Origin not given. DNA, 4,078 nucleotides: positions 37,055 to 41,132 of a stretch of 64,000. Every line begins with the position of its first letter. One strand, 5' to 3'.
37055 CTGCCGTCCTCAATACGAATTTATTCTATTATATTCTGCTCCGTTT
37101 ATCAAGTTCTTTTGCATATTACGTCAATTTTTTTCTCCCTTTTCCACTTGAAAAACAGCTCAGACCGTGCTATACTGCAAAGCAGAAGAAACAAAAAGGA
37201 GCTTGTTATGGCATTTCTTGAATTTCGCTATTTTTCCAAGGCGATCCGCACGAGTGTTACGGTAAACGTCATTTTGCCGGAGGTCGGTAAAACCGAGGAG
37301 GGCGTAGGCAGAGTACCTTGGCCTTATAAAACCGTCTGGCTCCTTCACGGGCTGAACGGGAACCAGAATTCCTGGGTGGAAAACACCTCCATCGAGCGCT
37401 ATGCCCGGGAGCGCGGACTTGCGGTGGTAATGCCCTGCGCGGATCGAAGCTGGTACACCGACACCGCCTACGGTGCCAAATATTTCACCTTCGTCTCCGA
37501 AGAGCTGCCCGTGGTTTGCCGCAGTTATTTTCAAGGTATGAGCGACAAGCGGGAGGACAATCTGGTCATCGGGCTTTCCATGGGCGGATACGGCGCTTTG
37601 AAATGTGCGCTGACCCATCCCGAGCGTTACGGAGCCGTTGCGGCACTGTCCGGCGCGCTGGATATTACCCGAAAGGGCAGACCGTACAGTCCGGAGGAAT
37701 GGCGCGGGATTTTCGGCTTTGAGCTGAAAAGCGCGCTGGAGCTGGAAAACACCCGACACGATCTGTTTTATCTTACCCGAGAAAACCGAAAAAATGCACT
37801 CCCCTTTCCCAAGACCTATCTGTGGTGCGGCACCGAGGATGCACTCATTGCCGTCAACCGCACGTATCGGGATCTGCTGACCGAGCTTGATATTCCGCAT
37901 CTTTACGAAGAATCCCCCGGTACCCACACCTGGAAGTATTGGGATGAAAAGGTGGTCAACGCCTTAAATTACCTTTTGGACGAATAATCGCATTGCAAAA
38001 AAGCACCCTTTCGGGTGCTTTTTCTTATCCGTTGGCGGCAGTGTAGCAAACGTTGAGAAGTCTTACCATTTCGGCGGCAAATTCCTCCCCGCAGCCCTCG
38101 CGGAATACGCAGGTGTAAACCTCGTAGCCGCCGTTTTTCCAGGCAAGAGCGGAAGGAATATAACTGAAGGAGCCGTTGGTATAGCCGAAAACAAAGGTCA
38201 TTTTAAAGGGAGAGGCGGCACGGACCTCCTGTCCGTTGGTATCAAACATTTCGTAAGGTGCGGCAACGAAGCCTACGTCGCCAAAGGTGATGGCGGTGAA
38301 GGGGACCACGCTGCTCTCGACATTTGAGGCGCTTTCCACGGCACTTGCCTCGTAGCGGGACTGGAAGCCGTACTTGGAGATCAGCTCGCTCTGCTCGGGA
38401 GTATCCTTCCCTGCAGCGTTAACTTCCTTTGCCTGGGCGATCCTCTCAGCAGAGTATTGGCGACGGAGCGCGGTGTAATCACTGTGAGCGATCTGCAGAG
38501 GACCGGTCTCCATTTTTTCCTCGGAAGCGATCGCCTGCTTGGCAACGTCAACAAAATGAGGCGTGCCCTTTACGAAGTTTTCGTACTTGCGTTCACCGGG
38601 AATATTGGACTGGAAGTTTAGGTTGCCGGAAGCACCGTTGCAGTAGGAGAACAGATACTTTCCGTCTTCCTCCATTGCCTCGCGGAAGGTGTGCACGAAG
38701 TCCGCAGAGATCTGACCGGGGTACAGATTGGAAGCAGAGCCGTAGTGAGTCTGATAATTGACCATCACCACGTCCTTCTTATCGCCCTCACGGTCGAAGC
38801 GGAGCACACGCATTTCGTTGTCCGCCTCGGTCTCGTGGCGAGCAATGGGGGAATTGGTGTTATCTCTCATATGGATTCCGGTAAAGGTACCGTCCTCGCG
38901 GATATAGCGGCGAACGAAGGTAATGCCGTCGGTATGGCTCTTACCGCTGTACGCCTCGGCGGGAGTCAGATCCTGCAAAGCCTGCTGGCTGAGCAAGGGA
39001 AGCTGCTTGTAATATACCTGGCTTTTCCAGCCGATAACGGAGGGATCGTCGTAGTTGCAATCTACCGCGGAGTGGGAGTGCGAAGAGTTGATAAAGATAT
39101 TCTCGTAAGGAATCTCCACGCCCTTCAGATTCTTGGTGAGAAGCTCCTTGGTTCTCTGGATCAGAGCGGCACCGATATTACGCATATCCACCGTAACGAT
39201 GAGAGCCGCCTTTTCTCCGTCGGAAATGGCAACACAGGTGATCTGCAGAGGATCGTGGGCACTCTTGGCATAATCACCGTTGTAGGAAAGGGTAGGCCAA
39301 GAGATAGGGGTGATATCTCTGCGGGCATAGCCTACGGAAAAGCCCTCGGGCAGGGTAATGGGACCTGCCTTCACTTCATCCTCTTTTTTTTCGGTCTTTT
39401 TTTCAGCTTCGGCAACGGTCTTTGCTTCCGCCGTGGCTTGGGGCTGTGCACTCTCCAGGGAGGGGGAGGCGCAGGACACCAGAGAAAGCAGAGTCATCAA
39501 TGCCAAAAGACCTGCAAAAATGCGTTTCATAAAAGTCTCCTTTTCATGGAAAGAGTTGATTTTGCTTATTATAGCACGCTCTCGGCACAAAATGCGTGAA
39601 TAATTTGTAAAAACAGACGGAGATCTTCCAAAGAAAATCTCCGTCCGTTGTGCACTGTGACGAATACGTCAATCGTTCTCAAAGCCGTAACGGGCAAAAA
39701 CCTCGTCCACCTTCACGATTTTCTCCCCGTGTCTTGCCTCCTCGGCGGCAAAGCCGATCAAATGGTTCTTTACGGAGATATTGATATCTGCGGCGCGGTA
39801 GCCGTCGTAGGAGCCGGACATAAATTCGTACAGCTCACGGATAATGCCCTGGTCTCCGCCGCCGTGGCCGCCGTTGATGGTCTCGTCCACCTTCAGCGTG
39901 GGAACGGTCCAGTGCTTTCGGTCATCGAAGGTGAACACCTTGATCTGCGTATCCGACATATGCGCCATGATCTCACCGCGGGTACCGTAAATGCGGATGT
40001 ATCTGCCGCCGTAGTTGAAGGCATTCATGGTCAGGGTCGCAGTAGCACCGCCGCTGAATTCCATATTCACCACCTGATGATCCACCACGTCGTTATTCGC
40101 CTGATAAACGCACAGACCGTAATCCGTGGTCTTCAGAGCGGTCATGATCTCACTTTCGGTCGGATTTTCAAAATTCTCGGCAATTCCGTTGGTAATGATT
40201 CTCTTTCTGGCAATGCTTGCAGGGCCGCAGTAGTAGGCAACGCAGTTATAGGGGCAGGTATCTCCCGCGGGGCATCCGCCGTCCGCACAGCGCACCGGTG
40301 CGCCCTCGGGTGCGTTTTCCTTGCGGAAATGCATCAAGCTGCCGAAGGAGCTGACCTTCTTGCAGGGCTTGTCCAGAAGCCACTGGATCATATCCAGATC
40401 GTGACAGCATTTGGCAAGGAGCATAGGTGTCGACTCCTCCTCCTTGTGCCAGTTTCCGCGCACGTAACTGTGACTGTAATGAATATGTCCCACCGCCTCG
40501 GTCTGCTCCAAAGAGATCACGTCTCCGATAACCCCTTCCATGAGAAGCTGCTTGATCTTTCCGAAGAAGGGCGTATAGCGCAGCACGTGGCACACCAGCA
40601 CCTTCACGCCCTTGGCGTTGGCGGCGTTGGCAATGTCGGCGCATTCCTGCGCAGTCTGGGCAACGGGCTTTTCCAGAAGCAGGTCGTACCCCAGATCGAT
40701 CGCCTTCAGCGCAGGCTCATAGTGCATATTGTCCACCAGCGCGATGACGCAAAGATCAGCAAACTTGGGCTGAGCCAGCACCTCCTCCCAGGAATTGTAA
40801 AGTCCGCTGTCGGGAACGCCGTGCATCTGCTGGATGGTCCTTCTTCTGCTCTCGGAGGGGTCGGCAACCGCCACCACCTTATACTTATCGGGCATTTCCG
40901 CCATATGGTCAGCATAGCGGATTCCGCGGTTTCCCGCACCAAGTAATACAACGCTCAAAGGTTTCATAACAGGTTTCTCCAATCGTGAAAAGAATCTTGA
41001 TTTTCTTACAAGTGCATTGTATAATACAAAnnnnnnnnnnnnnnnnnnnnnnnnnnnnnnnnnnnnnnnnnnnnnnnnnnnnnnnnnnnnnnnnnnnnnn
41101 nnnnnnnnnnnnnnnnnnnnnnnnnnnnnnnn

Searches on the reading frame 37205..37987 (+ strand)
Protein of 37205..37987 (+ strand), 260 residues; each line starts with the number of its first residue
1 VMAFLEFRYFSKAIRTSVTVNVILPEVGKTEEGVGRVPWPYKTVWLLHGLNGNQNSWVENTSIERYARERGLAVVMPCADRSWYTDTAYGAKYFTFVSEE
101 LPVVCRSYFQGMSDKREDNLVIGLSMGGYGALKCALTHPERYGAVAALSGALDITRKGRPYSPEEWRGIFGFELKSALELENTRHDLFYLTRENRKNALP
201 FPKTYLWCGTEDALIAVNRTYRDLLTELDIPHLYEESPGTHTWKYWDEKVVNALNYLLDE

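Call 73: search_protein_families(library=ncbifam, proteins=[window:37205-37987:+], max_evalue=0.001)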
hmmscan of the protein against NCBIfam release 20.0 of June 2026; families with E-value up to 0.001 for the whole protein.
window:37205-37987:+ (260 aa): 5 families
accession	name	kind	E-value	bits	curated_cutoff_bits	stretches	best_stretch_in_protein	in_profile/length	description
TIGR02821.1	fghA_ester_D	equivalog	2.5e-12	46.9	281.7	1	93-149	117-170/275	S-formylglutathione hydrolase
NF007758.0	PRK10439.1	equivalog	8.3e-09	34.9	222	1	91-259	267-412/418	enterochelin esterase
NF050058.1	e_dPHAscl_type1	hypoth_equivalog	8.7e-09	35.2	150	0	121-219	108-196/276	extracellular catalytic domain type 1 short-chain-length polyhydroxyalkanoate depolymerase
NF058612.1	GTNG0744Estse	equivalog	1.6e-07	31.5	450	1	214-258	196-240/242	GTNG_0744 family esterase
NF045632.1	hydroxlase_HsaD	equivalog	0.00071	18.6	400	1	41-146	34-133/290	4,5:9,10-diseco-3-hydroxy-5,9,17-trioxoandrosta-1(10),2-diene-4-oate hydrolase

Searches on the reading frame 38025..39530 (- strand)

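Call 4: search_protein_families(library=pfam, proteins=[window:38025-39530:-], max_evalue=1)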
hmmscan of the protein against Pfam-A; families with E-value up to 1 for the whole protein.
window:38025-39530:- (501 aa): 1 family
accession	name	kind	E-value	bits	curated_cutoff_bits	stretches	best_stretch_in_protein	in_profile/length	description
PF04734.18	Ceramidase_alk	-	0.00056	19.1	32.1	1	105-277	48-217/509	Neutral/alkaline non-lysosomal ceramidase, N-terminal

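Call 5: search_protein_families(library=ncbifam, proteins=[window:38025-39530:-], max_evalue=1)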
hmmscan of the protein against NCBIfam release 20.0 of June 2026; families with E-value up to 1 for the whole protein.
window:38025-39530:- (501 aa): 3 families
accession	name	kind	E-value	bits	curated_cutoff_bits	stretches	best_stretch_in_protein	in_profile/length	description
NF050142.1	PG1828_fam_lipo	equivalog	0.0019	18.9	50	1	1-44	1-46/59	PG1828 family lipoprotein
NF058642.1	lipo_YqiH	exception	0.072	13.3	140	0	8-46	5-43/94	lipoprotein YqiH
NF040528.1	SP_0198_lipo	equivalog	0.11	12.4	100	1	2-47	1-50/144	SP_0198 family lipoprotein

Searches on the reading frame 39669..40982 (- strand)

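Call 11: search_protein_families(library=pfam, proteins=[window:39669-40982:-], max_evalue=0.001)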
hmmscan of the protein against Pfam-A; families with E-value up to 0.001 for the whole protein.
window:39669-40982:- (437 aa): 3 families
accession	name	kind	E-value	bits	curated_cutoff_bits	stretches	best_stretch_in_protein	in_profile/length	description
PF01408.29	GFO_IDH_MocA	-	4.8e-19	69.7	24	1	10-131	2-119/120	Oxidoreductase family, NAD-binding Rossmann fold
PF22725.1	GFO_IDH_MocA_C3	-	3.7e-15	56.5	27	2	142-215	3-73/124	GFO/IDH/MocA C-terminal domain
PF02894.22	GFO_IDH_MocA_C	-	3.5e-14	53.6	22.9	1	144-396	1-173/218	Oxidoreductase family, C-terminal alpha/beta domain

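Call 73: search_protein_families(library=ncbifam, proteins=[window:39669-40979:-], max_evalue=0.001)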
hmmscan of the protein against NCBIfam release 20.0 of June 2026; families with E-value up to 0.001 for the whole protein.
window:39669-40979:- (436 aa): 9 families
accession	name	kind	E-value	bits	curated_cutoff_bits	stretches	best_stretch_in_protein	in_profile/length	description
TIGR04380.1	myo_inos_iolG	equivalog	2.3e-25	89.2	355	1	8-216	2-199/330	inositol 2-dehydrogenase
NF040723.1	UDP-GlcNAcDh_Arch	equivalog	8.2e-23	81.4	450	1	9-211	2-186/302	UDP-N-acetylglucosamine 3-dehydrogenase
NF052479.1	LevoglcsnDh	equivalog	7.2e-15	54.5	650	1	37-202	40-202/386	levoglucosan dehydrogenase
NF052679.1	InsChiInosDhIolG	equivalog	1.5e-11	43.9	540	1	10-208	5-191/343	bifunctional inositol 2-dehydrogenase/D-chiro-inositol 1-dehydrogenase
NF041392.1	XylDh_Gfo6_Halo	equivalog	6.7e-10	38.3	350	1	36-158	46-167/350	D-xylose 1-dehydrogenase Gfo6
NF058563.1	BT_2159_fam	equivalog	7.6e-09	35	650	1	10-203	3-184/350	disaccharide 3-dehydrogenase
NF008607.0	PRK11579.1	subfamily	1.1e-08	34.5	330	1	66-182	58-168/346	oxidoreductase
NF007574.0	PRK10206.1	equivalog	3.5e-08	32.9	352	1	60-159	53-151/345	oxidoreductase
NF058561.1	BT_2158_fam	equivalog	9.5e-05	21.1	750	1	8-158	36-181/487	glycoside 3-dehydrogenase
